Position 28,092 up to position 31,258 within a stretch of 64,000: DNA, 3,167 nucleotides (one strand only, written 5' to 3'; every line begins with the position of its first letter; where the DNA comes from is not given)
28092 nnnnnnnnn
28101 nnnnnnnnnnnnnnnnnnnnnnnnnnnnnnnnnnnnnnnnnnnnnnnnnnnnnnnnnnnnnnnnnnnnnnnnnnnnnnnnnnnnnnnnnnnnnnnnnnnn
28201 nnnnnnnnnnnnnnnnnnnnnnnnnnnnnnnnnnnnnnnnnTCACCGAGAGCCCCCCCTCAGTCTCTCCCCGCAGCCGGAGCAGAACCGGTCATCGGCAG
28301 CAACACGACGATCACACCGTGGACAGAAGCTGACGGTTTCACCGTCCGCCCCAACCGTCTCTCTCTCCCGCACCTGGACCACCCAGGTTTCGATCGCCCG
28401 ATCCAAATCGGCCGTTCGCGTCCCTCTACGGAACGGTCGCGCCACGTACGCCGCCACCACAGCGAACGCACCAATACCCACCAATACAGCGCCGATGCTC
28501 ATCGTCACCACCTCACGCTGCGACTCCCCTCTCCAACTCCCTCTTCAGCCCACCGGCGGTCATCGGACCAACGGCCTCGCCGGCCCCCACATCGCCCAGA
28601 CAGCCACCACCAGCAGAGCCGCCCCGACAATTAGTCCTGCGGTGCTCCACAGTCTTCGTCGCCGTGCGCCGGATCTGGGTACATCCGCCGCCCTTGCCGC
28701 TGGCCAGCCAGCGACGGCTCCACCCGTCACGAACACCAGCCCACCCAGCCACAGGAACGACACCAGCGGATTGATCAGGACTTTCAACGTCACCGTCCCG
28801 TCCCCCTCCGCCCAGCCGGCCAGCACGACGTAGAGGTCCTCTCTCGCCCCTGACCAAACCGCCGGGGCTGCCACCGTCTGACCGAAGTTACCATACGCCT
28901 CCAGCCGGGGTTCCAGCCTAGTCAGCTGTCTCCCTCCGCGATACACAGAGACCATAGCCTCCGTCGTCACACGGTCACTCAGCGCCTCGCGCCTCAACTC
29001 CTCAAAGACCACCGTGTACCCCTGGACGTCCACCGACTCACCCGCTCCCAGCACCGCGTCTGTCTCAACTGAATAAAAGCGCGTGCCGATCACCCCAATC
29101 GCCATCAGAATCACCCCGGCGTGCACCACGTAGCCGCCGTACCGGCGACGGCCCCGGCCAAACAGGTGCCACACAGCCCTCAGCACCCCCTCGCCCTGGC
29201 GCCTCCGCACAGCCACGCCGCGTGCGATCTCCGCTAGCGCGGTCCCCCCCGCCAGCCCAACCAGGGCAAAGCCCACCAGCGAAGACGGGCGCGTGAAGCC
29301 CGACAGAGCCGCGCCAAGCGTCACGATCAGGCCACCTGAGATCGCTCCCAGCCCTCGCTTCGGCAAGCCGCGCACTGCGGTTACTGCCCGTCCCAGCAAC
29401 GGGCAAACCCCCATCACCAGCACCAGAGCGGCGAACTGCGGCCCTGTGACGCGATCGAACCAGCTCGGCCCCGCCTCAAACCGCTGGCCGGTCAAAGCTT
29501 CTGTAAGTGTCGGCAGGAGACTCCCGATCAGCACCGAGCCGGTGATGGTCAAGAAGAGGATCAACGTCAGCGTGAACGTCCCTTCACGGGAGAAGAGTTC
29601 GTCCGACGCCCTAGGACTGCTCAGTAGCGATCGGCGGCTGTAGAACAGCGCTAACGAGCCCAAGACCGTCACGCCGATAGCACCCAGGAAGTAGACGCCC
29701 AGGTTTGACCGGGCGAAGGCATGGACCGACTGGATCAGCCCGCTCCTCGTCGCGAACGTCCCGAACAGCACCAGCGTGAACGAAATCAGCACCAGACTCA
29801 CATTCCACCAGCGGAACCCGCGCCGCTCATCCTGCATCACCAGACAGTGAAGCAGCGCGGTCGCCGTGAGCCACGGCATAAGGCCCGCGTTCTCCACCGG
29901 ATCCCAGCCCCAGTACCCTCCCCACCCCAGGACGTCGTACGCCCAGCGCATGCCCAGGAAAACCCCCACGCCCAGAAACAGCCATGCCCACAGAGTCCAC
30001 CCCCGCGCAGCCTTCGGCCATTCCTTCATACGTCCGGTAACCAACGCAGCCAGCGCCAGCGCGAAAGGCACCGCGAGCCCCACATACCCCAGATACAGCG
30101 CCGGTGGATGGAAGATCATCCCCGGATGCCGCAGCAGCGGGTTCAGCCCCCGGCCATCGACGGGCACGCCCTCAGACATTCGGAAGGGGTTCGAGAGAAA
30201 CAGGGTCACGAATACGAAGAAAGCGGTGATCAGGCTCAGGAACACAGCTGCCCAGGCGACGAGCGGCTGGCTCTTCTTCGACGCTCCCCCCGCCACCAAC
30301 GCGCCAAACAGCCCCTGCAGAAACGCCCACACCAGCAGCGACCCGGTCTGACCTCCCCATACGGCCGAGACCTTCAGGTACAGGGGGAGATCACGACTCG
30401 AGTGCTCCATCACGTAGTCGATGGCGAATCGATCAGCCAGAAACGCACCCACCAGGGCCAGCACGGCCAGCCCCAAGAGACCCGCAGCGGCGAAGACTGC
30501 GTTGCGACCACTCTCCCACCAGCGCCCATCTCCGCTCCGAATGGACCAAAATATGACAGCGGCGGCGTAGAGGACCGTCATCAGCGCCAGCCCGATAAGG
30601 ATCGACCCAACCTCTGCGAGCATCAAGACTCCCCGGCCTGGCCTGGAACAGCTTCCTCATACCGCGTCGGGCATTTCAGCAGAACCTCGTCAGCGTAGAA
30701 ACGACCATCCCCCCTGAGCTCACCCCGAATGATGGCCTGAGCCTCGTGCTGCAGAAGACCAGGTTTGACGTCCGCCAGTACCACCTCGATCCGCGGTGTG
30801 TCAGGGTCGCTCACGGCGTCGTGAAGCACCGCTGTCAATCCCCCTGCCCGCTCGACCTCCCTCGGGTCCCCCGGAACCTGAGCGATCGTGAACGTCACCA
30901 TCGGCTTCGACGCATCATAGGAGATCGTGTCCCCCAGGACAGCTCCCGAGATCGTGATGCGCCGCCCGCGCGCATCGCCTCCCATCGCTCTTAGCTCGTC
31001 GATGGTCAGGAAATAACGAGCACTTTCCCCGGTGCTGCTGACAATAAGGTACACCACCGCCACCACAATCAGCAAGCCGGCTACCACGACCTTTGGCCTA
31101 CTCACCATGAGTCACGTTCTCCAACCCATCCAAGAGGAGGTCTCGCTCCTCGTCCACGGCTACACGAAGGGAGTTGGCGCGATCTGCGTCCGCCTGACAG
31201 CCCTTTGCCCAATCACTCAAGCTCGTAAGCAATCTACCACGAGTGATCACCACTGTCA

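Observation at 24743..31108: Atypical System I ccm operon: ccmE-ccmF-[Zn-ribbon TM protein]-[CxxC/SHOCT-tailed 411-aa protein]-ccmABCD, with no recognisable ccmG/ccmH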

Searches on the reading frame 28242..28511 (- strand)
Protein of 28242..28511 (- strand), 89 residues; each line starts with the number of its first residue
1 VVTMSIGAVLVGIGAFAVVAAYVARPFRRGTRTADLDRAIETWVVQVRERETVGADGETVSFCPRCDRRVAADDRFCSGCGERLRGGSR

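Call 3: search_protein_families(library=pfam, proteins=[window:28242-28511:-], max_evalue=0.1)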
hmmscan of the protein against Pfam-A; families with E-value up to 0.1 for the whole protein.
window:28242-28511:- (89 aa): 11 families
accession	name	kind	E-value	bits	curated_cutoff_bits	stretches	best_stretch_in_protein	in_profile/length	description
PF13240.11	Zn_Ribbon_1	-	1e-05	25.6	25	1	62-83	1-22/23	zinc-ribbon domain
PF12773.13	DZR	-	5.4e-05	23.7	27.3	1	63-84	1-22/45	Double zinc ribbon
PF13248.11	Zn_ribbon_3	-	7.7e-05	22.5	27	1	63-84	5-26/26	zinc-ribbon domain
PF10571.15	UPF0547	-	0.00046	20.7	29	1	63-81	3-21/26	Uncharacterised protein family UPF0547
PF17032.10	Zn_ribbon_15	-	0.0017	19.5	28.9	1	58-81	50-73/73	zinc-ribbon family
PF18912.6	DZR_2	-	0.0047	17.2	27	1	63-84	10-31/56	Double zinc ribbon domain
PF09297.16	Zn_ribbon_NUD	-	0.0067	16.5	24.8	0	75-83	4-12/32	NADH pyrophosphatase zinc ribbon domain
PF23545.1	Zn_ribbon_HMPTM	-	0.011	15.7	27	1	58-73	4-19/45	HMPTM N-terminal zinc ribbon domain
PF06827.20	zf-FPG_IleRS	-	0.024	14.9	21.3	1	50-67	11-28/30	Zinc finger found in FPG and IleRS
PF14447.12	Prok-RING_4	-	0.043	14.2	27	1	56-76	26-46/46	Prokaryotic RING finger family 4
PF24460.1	DUF7575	-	0.051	13.4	28.5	1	62-84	5-27/28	Domain of unknown function (DUF7575)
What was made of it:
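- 28242..28511 (-): Z, a small single-pass membrane protein. It has an N-terminal TM helix, an ARPFR motif, a DRAIEtWV motif and a C-terminal (predicted cytoplasmic) CxxC...CxxC zinc ribbon. The likely start is the ATG at 28502 (86 aa). PF13240, 25.6 bits against 25 (call 3).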

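Call 4: search_protein_families(library=ncbifam, proteins=[window:28242-28511:-], max_evalue=0.1)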
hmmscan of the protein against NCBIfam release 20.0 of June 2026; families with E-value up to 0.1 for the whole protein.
window:28242-28511:- (89 aa): 1 family
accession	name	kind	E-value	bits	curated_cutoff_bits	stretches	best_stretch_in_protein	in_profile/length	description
NF049953.1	ribbon_DG_selen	exception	0.062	13.2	130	0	51-81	138-168/172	zinc ribbon-containing (seleno)protein DG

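Call 51: find_homologous_proteins(query=window:28242-28511:-, max_evalue=0.001)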
Query window:28242-28511:- (89 aa): 16 proteins with E <= 0.001 among 45 candidates.
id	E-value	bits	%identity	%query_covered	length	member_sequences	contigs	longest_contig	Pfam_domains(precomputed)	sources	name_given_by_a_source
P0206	4.8e-49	182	100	97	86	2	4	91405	-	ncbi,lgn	-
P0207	4.6e-26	108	65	96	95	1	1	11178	PF13240.12,PF12773.14,PF13248.12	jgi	jgi:hypothetical protein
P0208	1.5e-25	107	63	96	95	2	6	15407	PF13240.12,PF12773.14,PF13248.12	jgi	jgi:hypothetical protein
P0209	2.8e-24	103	54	98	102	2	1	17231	PF13240.12,PF12773.14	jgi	-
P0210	3.8e-24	102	63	96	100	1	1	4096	PF13240.12,PF12773.14,PF13248.12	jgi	jgi:hypothetical protein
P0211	1.1e-23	101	57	96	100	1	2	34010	PF13240.12,PF12773.14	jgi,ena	-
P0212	1.9e-23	100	59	96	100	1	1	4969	PF13240.12,PF12773.14,PF13248.12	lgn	-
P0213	7.1e-22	95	57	96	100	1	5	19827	PF13240.12,PF12773.14,PF13248.12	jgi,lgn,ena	jgi:hypothetical protein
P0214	8.3e-22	95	57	96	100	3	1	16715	PF13240.12,PF13248.12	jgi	-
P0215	1.2e-21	94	62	92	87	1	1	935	PF13240.12,PF12773.14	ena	-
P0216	4.4e-21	92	54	98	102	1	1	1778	PF13240.12,PF12773.14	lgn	-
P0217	4.7e-21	92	55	96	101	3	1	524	PF13240.12,PF12773.14,PF13248.12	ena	-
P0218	7.4e-21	92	55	96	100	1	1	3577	PF13240.12,PF12773.14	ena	-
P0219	1.3e-20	91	58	96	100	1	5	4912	PF13240.12,PF12773.14,PF13248.12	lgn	-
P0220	8.2e-19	85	50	96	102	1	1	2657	PF13240.12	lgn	-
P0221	1.7e-15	74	44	96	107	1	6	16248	PF13240.12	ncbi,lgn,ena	-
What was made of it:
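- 28242..28511 (-): An identical 86-aa protein, P0206, is in public assemblies (call 51).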

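Call 52: find_encoding_contigs(protein=P0206, flank=10000, max_places=4)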
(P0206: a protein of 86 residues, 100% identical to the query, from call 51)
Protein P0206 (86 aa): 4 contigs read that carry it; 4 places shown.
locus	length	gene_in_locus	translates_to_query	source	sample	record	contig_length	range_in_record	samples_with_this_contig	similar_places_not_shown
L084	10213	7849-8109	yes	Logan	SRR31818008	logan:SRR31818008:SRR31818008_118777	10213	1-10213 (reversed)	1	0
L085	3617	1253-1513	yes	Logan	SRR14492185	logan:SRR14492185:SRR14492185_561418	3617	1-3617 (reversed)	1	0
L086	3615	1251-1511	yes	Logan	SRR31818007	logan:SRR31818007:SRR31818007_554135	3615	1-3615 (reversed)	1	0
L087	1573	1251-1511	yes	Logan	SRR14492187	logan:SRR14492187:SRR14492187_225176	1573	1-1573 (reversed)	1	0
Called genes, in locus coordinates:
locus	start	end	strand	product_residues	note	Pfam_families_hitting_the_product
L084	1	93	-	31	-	?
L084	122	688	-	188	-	PF13548:DUF4126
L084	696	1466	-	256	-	PF13197:DUF4013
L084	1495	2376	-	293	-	PF09858:DUF2085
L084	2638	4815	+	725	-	-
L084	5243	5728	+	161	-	PF03100:CcmE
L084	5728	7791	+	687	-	PF01578:Cytochrom_C_asm, PF16327:CcmF_C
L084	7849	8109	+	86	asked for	-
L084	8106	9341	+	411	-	-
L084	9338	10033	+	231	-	PF00005:ABC_tran, PF13304:AAA_21 (weak), PF13401:AAA_22 (faint), PF13304:AAA_21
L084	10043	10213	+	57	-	?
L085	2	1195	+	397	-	?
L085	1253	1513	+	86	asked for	-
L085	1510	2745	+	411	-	-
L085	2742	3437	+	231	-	PF00005:ABC_tran, PF13304:AAA_21 (weak), PF13401:AAA_22 (faint), PF13304:AAA_21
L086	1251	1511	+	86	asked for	-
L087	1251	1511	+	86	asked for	-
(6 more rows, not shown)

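Call 60: search_protein_families(library=pfam, proteins=[window:28242-28511:-], max_evalue=10)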
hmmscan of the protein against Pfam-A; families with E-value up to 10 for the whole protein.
window:28242-28511:- (89 aa): 14 families
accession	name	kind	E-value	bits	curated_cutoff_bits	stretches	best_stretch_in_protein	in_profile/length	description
PF13240.11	Zn_Ribbon_1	-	1e-05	25.6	25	1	62-83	1-22/23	zinc-ribbon domain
PF12773.13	DZR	-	5.4e-05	23.7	27.3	1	63-84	1-22/45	Double zinc ribbon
PF13248.11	Zn_ribbon_3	-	7.7e-05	22.5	27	1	63-84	5-26/26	zinc-ribbon domain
PF10571.15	UPF0547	-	0.00046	20.7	29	1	63-81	3-21/26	Uncharacterised protein family UPF0547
PF17032.10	Zn_ribbon_15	-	0.0017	19.5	28.9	1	58-81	50-73/73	zinc-ribbon family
PF18912.6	DZR_2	-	0.0047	17.2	27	1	63-84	10-31/56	Double zinc ribbon domain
PF09297.16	Zn_ribbon_NUD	-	0.0067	16.5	24.8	1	75-83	4-12/32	NADH pyrophosphatase zinc ribbon domain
PF23545.1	Zn_ribbon_HMPTM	-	0.011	15.7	27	1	58-73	4-19/45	HMPTM N-terminal zinc ribbon domain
PF06827.20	zf-FPG_IleRS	-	0.024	14.9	21.3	1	50-67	11-28/30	Zinc finger found in FPG and IleRS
PF14447.12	Prok-RING_4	-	0.043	14.2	27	1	56-76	26-46/46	Prokaryotic RING finger family 4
PF24460.1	DUF7575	-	0.051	13.4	28.5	1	62-84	5-27/28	Domain of unknown function (DUF7575)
PF14803.11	Zn_ribbon_Nudix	-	0.11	12.8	25.6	1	75-85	1-11/34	Nudix N-terminal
PF24463.1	DUF7577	-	0.2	11.8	28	1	61-85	3-27/27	Domain of unknown function (DUF7577)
PF18439.7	zf_UBZ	-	0.29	11.3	25.6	1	62-75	4-17/32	Ubiquitin-Binding Zinc Finger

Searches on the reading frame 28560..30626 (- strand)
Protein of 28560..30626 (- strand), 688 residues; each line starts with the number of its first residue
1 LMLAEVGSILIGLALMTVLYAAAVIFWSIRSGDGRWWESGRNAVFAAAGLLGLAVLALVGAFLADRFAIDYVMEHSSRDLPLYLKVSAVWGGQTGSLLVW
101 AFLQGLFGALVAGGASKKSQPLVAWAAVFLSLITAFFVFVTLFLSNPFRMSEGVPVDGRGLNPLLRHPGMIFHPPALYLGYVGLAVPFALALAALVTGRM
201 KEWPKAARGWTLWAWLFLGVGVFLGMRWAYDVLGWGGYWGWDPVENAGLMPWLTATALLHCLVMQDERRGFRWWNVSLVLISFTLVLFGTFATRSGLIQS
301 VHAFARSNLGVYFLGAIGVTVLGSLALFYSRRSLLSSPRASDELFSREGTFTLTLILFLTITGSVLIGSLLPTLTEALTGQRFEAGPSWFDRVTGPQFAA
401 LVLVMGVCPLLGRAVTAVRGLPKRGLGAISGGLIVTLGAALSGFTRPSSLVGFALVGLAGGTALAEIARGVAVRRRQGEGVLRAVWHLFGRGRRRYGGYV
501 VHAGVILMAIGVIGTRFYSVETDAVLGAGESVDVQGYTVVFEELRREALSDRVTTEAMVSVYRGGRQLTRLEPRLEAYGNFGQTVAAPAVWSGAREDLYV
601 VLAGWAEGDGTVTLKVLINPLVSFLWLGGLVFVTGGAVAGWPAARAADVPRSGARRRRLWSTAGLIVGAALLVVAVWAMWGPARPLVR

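Call 3: search_protein_families(library=pfam, proteins=[window:28560-30626:-], max_evalue=0.1)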
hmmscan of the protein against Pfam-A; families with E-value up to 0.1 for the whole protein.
window:28560-30626:- (688 aa): 3 families
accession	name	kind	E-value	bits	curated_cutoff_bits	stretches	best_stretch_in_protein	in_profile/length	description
PF16327.10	CcmF_C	-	9.6e-45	153.6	28.7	1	315-639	2-319/323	Cytochrome c-type biogenesis protein CcmF C-terminal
PF01578.25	Cytochrom_C_asm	-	6.5e-34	117.9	29.9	1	90-295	1-206/212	Cytochrome C assembly protein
PF03597.20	FixS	-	0.034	14.3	23.1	1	9-32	5-28/44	Cytochrome oxidase maturation protein cbb3-type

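Call 4: search_protein_families(library=ncbifam, proteins=[window:28560-30626:-], max_evalue=0.1)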
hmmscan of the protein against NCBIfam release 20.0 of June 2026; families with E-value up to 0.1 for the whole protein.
window:28560-30626:- (688 aa): 4 families
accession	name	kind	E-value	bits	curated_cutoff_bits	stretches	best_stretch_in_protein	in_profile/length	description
TIGR00353.1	nrfE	subfamily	3.3e-125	419.2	569.05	1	54-642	1-574/578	heme lyase CcmF/NrfE family subunit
TIGR03145.1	cyt_nit_nrfE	subfamily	1.8e-118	396.9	927.3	1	2-639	1-629/631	heme lyase NrfEFG subunit NrfE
NF007691.0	PRK10369.1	subfamily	3e-101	339.9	394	1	2-645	3-570/573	heme lyase NrfEFG subunit NrfE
TIGR03144.1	cytochr_II_ccsB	equivalog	1.1e-07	31.9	187.6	1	213-288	166-236/252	c-type cytochrome biogenesis protein CcsB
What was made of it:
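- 28560..30626 (-): ccmF, the holocytochrome c synthase core, 688 aa, with WWD motif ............. The likely true start is the ATG at 30623. CcmF_C 9.6e-45, Cytochrom_C_asm 6.5e-34, TIGR00353 3e-125 (calls 3, 4).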

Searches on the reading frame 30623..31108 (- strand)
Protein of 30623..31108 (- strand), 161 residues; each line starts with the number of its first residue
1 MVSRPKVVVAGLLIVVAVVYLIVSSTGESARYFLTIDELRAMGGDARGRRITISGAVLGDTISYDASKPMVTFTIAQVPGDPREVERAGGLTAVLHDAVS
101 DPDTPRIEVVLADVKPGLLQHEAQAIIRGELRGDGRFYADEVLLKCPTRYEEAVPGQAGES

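Call 3: search_protein_families(library=pfam, proteins=[window:30623-31108:-], max_evalue=0.1)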
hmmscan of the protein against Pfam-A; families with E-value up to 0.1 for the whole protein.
window:30623-31108:- (161 aa): 1 family
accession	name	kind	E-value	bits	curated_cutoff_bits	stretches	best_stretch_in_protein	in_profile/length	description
PF03100.22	CcmE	-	9.9e-17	61.6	24.6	1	31-152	2-98/99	CcmE domain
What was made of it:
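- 30623..31108 (-): ccmE, the cysteine-type heme chaperone. Its C-terminal motif is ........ (CxxxY, not HxxxY). PF03100, E 1e-16 (call 3).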

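Call 4: search_protein_families(library=ncbifam, proteins=[window:30623-31108:-], max_evalue=0.1)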
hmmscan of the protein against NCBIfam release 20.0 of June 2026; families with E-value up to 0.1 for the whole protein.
window:30623-31108:- (161 aa): 6 families
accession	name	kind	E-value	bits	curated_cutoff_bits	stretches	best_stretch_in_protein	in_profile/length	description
NF009727.0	PRK13254.1-1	equivalog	5.4e-12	45.7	126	2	4-77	8-80/144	cytochrome c maturation protein CcmE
NF009731.0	PRK13254.1-5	equivalog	6.5e-08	32.4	152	2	97-150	74-126/155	cytochrome c maturation protein CcmE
NF009729.0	PRK13254.1-3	equivalog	4.9e-07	29.5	171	1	105-150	83-128/155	cytochrome c maturation protein CcmE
NF009730.0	PRK13254.1-4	equivalog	0.0012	18.8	310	0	106-150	103-147/165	cytochrome c maturation protein CcmE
NF009638.0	PRK13165.1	equivalog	0.0024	17.4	186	0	100-150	85-134/161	cytochrome c maturation protein CcmE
NF009637.0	PRK13159.1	equivalog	0.03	14.3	247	0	109-148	87-125/156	cytochrome c maturation protein CcmE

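Call 69: find_related_loci(query=A5, collection=metagenome_contigs, flank=10000)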
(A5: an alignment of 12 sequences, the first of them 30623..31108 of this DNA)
Query A5 (161 aa) in metagenome_contigs; peptide patterns used: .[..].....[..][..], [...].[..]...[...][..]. (x = any residue, [..] = any of these).
600 stretches matched a pattern (row limit reached: there are more); 532 encode a relative of the query (tblastn E <= 1e-3); the best 80 are kept; 80 distinct loci.
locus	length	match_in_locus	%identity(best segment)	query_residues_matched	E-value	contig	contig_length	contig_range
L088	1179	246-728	76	1-161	8e-87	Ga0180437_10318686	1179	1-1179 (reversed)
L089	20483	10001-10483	73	1-161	1e-75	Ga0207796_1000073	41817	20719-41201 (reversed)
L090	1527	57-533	72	1-159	3e-78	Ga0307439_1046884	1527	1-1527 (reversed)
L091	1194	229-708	71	1-160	2e-79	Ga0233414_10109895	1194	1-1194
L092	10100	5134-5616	71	1-161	7e-74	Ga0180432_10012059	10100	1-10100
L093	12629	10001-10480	71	1-160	7e-73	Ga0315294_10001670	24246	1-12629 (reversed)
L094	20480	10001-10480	70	1-160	1e-72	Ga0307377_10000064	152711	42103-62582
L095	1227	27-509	70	1-161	1e-75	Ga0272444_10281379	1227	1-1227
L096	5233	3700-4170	70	1-157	1e-70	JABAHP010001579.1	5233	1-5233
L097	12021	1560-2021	69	4-157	1e-70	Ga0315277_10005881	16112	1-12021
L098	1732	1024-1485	69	4-157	1e-72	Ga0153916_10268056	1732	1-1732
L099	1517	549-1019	70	1-157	2e-72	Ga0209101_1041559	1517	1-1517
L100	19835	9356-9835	66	1-160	3e-69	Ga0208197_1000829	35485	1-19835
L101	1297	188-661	70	1-158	2e-72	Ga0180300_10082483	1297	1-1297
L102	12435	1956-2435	66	1-160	1e-68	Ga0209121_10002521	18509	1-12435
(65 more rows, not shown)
